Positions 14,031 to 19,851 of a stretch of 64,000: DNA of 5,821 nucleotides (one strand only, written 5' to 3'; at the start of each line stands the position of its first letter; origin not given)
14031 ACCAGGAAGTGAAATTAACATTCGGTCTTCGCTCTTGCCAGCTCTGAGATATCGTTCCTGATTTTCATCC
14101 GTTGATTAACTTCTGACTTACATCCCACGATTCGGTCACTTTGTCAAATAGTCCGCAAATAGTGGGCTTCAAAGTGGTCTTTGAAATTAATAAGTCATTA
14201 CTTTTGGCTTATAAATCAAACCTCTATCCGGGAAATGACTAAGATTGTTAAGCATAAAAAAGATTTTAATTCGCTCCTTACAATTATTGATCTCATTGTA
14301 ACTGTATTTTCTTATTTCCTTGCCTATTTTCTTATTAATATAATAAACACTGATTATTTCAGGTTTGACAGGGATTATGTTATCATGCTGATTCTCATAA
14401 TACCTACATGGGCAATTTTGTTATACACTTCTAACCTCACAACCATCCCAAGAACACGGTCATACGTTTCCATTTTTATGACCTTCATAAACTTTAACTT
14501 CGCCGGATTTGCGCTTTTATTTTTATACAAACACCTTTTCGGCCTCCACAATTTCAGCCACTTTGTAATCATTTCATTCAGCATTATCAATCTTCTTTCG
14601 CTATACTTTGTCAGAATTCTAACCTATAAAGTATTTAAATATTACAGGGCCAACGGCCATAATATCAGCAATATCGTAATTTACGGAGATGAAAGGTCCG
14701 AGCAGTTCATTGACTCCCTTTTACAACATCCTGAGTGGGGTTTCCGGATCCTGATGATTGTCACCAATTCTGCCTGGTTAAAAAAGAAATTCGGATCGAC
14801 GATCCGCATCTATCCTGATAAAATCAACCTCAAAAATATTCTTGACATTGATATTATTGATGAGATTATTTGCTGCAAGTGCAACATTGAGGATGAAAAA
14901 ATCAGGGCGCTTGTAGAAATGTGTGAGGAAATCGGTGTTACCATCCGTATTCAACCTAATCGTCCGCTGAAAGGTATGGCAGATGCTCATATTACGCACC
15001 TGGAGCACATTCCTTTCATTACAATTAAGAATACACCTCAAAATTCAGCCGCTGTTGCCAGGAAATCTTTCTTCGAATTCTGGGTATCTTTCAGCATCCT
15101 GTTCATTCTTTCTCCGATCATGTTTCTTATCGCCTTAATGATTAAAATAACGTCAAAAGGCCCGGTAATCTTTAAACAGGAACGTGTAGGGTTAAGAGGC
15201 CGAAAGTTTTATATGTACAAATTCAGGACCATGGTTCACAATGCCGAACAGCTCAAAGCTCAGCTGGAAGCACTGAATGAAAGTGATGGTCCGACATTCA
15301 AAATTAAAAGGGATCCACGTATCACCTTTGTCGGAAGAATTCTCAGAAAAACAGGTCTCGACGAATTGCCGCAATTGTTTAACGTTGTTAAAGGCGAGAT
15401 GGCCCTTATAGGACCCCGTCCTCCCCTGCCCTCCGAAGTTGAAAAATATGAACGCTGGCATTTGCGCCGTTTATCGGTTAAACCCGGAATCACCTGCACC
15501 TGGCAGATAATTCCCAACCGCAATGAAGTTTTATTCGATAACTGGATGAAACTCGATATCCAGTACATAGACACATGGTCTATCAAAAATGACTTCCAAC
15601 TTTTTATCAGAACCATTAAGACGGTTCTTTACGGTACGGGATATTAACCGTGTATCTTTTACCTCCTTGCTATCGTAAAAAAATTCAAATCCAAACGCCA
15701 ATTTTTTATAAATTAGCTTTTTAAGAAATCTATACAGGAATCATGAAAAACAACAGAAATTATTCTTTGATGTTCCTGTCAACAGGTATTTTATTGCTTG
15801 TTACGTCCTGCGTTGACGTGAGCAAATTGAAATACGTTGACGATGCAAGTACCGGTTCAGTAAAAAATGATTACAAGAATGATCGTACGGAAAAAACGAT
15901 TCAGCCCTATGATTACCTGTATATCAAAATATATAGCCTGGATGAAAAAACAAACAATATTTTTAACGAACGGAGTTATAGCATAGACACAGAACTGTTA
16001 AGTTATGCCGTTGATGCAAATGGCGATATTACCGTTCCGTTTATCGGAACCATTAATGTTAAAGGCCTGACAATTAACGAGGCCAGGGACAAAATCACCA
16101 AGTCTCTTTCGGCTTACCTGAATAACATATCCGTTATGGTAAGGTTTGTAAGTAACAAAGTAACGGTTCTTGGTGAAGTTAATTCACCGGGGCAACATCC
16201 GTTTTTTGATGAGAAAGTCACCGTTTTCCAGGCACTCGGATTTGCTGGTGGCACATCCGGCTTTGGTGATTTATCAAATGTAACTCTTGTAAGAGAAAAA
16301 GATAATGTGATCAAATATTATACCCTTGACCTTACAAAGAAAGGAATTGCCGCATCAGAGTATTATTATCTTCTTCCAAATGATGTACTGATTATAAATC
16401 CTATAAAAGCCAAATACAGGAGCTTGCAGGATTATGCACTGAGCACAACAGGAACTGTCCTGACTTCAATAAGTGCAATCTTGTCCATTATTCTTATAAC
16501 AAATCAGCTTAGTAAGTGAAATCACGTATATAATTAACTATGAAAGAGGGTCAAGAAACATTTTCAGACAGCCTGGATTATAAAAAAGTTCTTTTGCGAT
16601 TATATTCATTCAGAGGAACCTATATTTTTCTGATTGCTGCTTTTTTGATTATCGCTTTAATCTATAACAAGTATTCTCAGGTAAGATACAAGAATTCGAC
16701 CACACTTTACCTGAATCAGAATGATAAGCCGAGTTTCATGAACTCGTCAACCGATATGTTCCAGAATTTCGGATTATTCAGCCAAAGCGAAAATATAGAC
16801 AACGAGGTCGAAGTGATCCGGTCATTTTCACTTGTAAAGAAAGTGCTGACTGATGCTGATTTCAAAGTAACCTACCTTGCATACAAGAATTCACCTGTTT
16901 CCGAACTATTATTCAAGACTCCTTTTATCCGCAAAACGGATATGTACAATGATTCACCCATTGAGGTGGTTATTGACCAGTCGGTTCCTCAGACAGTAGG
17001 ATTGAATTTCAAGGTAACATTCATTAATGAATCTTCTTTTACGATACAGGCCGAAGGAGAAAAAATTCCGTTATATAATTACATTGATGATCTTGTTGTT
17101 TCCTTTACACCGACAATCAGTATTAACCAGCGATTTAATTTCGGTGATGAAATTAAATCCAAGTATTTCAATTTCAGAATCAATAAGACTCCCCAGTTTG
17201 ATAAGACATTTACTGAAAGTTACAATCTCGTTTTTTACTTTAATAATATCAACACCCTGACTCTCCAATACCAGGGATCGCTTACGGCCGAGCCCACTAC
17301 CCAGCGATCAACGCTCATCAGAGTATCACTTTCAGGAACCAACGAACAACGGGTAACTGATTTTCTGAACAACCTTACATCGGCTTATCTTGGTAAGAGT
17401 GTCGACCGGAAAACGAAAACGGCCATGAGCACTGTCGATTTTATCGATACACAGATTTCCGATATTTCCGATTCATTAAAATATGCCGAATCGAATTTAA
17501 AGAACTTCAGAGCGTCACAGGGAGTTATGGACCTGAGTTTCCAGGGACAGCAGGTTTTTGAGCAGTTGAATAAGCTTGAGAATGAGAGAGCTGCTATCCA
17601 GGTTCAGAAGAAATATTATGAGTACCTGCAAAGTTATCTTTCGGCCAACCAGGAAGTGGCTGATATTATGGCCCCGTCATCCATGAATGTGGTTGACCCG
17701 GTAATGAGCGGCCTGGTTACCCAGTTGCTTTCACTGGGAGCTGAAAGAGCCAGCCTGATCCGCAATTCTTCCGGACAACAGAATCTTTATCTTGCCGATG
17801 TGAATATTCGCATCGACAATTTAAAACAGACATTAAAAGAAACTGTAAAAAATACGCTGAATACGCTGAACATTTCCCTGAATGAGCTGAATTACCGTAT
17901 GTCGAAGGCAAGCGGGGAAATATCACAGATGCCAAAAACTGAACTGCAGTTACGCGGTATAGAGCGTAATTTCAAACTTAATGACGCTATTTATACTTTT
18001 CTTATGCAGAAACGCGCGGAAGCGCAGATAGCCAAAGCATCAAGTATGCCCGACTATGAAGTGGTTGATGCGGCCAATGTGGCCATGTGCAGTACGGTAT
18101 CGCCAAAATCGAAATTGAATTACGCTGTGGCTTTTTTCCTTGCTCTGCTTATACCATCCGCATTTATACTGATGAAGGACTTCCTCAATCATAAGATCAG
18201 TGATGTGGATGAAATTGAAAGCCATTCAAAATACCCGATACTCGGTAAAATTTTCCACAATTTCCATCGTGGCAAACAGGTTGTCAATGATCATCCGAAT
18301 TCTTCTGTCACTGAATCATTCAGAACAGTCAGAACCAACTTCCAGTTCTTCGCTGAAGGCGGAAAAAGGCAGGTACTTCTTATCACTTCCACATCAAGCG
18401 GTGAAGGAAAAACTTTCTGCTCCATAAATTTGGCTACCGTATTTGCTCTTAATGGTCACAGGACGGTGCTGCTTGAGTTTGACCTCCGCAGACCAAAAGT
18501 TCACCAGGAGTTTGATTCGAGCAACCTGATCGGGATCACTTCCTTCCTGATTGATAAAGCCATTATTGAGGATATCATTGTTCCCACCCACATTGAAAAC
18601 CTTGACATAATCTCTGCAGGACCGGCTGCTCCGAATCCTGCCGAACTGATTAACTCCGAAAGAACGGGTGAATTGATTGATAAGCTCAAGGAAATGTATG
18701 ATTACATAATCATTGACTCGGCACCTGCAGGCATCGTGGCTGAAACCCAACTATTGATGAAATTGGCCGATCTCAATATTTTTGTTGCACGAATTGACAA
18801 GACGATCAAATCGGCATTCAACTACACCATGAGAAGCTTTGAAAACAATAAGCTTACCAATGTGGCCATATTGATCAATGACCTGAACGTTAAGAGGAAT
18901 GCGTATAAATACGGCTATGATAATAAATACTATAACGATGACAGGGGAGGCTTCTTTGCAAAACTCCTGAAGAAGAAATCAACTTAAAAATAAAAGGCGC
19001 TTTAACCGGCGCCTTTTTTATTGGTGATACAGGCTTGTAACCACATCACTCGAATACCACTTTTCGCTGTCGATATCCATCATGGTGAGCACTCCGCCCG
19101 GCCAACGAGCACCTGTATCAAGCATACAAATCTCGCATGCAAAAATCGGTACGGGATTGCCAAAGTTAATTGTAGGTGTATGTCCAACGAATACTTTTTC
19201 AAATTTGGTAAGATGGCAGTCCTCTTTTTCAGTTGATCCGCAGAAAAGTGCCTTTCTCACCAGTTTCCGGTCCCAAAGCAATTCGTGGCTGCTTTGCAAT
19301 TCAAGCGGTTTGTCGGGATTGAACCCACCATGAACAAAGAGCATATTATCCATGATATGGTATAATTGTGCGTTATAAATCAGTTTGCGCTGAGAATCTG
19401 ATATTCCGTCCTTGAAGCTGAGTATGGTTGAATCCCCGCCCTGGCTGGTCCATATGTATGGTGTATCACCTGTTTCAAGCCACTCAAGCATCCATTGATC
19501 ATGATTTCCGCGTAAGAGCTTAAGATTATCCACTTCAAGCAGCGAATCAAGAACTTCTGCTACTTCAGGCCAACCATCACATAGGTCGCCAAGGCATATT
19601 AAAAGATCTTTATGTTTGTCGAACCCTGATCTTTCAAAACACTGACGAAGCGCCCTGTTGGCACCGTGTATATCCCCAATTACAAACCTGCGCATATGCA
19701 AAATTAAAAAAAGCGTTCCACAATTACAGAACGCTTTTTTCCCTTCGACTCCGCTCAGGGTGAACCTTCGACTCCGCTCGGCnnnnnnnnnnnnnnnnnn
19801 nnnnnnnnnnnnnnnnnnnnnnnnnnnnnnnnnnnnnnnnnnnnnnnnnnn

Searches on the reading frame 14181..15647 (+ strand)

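Call 44: search_protein_families(library=pfam, proteins=[window:14181-15647:+], max_evalue=0.00001)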
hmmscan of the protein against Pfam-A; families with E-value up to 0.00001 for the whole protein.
window:14181-15647:+ (488 aa): 2 families
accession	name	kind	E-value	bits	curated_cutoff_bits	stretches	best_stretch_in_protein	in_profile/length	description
PF02397.22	Bac_transf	-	8.8e-64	214.8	27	1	295-483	1-178/179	Bacterial sugar transferase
PF13727.12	CoA_binding_3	-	1.4e-09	38.6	25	1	92-259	15-175/175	CoA-binding domain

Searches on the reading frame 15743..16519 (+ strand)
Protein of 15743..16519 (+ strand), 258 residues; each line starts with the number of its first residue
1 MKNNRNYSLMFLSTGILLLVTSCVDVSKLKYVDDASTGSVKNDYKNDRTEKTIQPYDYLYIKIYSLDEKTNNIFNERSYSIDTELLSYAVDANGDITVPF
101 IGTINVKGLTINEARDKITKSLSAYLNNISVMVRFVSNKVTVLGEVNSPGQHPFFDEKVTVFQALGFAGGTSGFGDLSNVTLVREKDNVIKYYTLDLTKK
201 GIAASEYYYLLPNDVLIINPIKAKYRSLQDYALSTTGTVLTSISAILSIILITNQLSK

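Call 44: search_protein_families(library=pfam, proteins=[window:15743-16519:+], max_evalue=0.00001)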
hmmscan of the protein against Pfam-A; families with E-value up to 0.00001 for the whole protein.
window:15743-16519:+ (258 aa): 3 families
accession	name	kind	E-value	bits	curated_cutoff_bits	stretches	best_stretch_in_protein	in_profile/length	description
PF02563.21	Poly_export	-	6.4e-18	65.2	28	1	49-135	5-76/77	Polysaccharide biosynthesis/export protein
PF22461.2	SLBB_2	-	2.8e-09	37.4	27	1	139-218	2-79/79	SLBB domain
PF10531.15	SLBB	-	2.7e-07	30.7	27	1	139-186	1-48/55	SLBB domain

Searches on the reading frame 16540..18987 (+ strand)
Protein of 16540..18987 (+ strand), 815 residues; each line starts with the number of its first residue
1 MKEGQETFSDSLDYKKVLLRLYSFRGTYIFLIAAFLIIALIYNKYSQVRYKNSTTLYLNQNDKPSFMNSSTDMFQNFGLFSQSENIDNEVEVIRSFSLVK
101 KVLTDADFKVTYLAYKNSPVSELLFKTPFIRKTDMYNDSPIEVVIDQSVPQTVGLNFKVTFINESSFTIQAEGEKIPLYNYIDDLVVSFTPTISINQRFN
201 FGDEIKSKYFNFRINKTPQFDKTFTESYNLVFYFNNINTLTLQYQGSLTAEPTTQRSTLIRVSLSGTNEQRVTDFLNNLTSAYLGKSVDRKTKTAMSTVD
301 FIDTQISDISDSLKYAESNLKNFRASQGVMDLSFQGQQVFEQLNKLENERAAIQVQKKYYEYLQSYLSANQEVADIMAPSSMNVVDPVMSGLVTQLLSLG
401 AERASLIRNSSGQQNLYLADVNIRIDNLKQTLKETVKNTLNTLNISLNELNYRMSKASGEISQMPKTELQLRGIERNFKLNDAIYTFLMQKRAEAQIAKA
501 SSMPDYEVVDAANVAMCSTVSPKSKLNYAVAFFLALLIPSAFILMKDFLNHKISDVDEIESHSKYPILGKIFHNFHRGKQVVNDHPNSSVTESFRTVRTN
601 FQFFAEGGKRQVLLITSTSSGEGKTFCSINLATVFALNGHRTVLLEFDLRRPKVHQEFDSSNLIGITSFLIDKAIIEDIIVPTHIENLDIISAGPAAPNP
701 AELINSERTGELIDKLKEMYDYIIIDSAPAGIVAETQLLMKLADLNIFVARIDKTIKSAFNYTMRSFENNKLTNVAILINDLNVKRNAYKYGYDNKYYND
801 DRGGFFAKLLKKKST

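Call 44: search_protein_families(library=pfam, proteins=[window:16540-18987:+], max_evalue=0.00001)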
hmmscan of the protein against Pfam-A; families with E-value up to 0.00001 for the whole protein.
window:16540-18987:+ (815 aa): 4 families
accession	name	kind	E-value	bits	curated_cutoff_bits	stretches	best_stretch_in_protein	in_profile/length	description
PF13614.12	AAA_31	-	3.1e-10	40.7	27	1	612-734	3-132/177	AAA domain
PF13807.11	GNVR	-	7.8e-09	35.8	27.7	1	474-547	9-81/82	G-rich domain on putative tyrosine kinase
PF01656.29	CbiA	-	2.4e-07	31.2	25.4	1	614-718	2-67/125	CobQ/CobB/MinD/ParA nucleotide binding domain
PF02706.20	Wzz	-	7.9e-06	26.5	25.5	1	12-105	3-90/91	Chain length determinant protein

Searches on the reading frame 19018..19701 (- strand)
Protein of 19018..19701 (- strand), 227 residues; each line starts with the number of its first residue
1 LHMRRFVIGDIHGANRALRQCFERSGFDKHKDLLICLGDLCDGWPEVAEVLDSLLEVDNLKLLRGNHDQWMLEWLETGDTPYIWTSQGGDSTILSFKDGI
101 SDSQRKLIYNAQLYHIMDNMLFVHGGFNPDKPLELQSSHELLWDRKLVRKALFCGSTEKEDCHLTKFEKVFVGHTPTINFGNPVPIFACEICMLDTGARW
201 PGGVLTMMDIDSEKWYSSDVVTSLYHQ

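Call 44: search_protein_families(library=pfam, proteins=[window:19018-19701:-], max_evalue=0.00001)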
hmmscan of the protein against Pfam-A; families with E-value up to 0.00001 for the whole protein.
window:19018-19701:- (227 aa): 2 families
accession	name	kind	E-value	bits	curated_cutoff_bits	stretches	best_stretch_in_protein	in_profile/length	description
PF00149.33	Metallophos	-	4.1e-14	53.9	21.5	1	3-145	1-142/191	Calcineurin-like phosphoesterase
PF12850.12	Metallophos_2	-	2.8e-06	27.9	27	1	3-126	1-90/154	Calcineurin-like phosphoesterase superfamily domain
